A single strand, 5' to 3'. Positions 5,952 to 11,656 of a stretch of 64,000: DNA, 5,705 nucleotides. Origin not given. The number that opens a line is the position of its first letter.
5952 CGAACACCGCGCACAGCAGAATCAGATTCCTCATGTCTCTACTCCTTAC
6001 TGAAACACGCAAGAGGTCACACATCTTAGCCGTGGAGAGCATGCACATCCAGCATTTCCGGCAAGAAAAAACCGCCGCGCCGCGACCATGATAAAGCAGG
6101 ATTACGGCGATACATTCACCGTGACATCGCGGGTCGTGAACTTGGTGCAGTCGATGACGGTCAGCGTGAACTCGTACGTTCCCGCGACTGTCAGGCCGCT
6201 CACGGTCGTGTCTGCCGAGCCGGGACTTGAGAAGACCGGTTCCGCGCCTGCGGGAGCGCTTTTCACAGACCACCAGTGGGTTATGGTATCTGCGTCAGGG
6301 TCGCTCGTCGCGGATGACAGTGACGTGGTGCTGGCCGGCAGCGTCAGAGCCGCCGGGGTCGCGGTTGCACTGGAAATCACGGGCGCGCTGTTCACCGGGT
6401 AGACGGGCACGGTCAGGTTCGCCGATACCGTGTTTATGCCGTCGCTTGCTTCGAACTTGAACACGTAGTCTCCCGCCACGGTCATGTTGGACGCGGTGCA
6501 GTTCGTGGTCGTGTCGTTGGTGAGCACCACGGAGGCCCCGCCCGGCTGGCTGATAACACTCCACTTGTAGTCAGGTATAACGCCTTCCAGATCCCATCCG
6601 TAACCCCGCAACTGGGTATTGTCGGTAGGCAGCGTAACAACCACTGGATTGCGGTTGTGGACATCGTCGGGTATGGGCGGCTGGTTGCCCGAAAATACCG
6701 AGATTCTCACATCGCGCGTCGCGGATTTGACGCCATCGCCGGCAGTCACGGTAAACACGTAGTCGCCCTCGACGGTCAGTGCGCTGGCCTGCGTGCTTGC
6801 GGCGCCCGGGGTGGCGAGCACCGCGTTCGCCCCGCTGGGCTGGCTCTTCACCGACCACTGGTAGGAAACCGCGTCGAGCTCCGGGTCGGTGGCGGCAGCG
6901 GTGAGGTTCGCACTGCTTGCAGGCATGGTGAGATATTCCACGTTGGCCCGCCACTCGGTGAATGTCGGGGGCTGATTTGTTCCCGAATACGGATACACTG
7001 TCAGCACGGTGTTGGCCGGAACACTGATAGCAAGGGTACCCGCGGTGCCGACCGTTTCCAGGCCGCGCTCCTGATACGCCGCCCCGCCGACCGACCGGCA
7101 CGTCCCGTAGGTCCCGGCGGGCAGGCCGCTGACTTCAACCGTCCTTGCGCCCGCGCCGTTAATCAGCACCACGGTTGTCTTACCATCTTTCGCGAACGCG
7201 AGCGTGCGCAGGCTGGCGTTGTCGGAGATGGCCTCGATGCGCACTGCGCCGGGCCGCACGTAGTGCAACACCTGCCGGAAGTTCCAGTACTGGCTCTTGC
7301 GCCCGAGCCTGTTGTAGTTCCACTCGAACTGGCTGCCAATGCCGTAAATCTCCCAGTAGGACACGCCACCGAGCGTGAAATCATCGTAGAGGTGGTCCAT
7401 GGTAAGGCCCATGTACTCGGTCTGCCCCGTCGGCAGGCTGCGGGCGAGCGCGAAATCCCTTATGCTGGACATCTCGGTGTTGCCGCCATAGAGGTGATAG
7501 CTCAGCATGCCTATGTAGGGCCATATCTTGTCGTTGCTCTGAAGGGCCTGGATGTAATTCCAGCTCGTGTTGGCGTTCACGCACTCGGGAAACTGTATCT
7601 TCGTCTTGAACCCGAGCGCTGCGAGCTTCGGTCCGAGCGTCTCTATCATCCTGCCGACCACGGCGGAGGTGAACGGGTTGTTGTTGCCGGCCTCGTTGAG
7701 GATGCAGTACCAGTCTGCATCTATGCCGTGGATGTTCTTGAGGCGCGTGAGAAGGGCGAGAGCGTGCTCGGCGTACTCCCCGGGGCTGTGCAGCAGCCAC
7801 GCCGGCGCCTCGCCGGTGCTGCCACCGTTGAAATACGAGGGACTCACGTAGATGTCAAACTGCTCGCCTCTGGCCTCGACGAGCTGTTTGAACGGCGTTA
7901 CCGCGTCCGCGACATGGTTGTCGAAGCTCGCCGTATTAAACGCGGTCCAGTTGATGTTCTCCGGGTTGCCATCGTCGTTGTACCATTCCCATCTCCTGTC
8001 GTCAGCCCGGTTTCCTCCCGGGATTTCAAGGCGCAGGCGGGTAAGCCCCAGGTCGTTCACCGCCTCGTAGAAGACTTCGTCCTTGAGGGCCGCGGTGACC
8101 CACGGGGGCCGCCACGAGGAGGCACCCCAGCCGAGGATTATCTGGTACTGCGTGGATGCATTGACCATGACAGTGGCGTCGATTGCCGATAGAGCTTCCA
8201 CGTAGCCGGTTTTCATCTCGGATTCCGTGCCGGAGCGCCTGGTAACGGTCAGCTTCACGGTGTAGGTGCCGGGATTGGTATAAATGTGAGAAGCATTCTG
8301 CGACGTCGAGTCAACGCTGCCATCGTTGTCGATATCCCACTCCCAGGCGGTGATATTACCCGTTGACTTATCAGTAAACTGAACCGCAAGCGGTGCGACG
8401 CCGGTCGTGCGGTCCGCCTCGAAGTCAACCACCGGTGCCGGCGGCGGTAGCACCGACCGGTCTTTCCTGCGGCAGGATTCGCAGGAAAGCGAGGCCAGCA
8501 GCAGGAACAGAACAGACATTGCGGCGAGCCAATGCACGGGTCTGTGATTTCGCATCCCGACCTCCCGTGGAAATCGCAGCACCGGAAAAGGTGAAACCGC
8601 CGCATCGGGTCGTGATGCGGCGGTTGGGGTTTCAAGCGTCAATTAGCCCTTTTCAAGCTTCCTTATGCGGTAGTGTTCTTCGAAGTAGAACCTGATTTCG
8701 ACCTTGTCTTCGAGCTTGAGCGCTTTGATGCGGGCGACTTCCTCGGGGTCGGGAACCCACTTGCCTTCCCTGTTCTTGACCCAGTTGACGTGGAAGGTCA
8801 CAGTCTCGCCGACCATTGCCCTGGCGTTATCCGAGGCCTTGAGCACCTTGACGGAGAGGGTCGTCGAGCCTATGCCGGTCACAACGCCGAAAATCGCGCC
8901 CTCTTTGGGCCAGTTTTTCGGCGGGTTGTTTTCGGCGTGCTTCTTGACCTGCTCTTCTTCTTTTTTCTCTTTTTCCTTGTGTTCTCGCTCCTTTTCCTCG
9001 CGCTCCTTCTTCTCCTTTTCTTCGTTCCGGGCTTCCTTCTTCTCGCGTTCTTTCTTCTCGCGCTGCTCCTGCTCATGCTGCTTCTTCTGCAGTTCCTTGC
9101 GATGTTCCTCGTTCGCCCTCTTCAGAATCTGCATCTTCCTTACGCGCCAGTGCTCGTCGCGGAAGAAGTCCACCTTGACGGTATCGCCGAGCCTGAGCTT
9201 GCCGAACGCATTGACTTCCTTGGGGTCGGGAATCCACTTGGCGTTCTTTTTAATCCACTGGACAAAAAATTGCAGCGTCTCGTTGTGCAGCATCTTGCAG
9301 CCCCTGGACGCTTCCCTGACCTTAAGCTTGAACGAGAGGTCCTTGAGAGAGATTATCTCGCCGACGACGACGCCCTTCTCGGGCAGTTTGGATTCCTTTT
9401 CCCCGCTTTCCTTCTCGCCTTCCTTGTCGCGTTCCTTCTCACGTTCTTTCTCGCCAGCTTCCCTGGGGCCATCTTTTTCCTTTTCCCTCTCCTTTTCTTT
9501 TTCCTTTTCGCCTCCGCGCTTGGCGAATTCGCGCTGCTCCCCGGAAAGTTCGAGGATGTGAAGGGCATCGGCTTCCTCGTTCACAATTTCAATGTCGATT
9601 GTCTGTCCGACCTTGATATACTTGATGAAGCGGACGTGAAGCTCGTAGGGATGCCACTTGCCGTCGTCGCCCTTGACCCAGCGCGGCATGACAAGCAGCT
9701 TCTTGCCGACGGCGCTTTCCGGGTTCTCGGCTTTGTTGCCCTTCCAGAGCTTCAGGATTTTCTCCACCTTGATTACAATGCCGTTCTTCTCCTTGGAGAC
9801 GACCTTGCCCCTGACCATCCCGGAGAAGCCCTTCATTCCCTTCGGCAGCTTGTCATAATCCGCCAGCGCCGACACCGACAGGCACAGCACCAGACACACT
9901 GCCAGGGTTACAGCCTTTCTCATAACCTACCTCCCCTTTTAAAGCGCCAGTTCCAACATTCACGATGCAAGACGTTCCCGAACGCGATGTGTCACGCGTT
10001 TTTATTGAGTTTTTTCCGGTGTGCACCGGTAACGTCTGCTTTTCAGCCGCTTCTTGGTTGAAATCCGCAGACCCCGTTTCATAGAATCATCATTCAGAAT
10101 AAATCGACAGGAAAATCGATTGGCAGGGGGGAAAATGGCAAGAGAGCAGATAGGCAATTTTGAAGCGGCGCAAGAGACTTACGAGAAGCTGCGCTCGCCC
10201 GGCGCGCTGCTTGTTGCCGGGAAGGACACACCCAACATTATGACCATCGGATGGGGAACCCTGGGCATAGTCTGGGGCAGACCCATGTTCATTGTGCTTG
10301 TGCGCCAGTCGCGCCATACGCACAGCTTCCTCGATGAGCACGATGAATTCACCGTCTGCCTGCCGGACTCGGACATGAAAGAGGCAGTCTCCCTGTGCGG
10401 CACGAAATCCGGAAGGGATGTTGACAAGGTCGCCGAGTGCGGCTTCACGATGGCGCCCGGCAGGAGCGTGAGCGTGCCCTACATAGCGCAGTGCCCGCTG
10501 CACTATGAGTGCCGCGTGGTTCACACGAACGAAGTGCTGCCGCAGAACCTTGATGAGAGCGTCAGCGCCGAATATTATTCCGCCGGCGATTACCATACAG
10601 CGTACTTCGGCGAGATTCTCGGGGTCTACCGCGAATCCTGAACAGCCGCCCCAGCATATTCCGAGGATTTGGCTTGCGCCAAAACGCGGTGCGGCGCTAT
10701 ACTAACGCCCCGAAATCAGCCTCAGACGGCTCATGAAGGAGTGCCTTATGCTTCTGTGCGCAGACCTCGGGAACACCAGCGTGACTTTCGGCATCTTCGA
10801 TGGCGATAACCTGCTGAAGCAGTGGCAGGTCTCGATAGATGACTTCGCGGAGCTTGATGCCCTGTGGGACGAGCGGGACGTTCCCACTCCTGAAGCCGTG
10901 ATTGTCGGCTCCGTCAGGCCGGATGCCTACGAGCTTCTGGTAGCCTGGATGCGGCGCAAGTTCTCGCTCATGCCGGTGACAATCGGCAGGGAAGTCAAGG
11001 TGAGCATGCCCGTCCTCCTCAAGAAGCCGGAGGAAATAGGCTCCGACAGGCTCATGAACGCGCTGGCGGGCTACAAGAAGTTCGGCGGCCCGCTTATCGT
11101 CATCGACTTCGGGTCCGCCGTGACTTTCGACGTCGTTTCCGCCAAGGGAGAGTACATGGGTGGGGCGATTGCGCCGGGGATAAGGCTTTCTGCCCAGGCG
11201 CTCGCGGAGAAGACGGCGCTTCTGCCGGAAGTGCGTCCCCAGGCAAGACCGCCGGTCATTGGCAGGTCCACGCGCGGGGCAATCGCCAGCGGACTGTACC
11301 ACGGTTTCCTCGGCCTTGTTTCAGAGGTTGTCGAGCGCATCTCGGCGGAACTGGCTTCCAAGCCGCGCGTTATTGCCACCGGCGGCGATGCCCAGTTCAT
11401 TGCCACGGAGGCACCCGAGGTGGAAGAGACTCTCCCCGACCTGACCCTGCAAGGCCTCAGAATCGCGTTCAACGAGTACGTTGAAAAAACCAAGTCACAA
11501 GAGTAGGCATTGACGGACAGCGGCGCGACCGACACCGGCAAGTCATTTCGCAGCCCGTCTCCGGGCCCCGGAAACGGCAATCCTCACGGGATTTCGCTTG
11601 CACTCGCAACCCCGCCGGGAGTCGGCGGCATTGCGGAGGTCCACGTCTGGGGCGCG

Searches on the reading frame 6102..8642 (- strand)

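Call 12: search_protein_families(library=pfam, proteins=[window:6102-8642:-], max_evalue=0.0001)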
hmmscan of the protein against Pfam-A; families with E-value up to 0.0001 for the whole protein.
window:6102-8642:- (846 aa): 3 families
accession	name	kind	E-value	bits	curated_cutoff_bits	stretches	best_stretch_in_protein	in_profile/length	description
PF22352.2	K319L-like_PKD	-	8.9e-34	115.8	27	3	668-747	6-84/84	K319L-like, PKD domain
PF18911.6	PKD_4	-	8e-15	55.1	27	1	69-147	3-82/85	PKD domain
PF00801.26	PKD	-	3.9e-11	43.2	23.5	1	76-141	6-73/80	PKD domain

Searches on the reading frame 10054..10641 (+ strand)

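Call 12: search_protein_families(library=pfam, proteins=[window:10054-10641:+], max_evalue=0.0001)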
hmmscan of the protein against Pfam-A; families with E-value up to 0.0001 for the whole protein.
window:10054-10641:+ (195 aa): 1 family
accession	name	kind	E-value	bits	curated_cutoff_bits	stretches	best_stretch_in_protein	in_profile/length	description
PF01613.24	Flavin_Reduct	-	1.3e-17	64.8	27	1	52-192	10-132/153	Flavin reductase like domain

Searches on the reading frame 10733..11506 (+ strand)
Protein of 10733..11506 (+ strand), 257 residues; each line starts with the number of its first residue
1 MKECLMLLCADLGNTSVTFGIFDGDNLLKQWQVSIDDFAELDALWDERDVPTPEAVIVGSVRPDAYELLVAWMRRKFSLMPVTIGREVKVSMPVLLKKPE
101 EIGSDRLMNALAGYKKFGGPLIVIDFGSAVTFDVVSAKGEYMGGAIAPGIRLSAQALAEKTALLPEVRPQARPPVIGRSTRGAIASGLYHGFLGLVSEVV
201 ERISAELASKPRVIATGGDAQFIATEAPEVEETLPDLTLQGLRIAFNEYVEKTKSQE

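Call 12: search_protein_families(library=pfam, proteins=[window:10733-11506:+], max_evalue=0.0001)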
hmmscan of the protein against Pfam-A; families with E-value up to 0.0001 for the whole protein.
window:10733-11506:+ (257 aa): 1 family
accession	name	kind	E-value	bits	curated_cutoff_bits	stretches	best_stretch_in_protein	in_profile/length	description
PF03309.20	Pan_kinase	-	3e-53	181.2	24.7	1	7-202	1-205/205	Type III pantothenate kinase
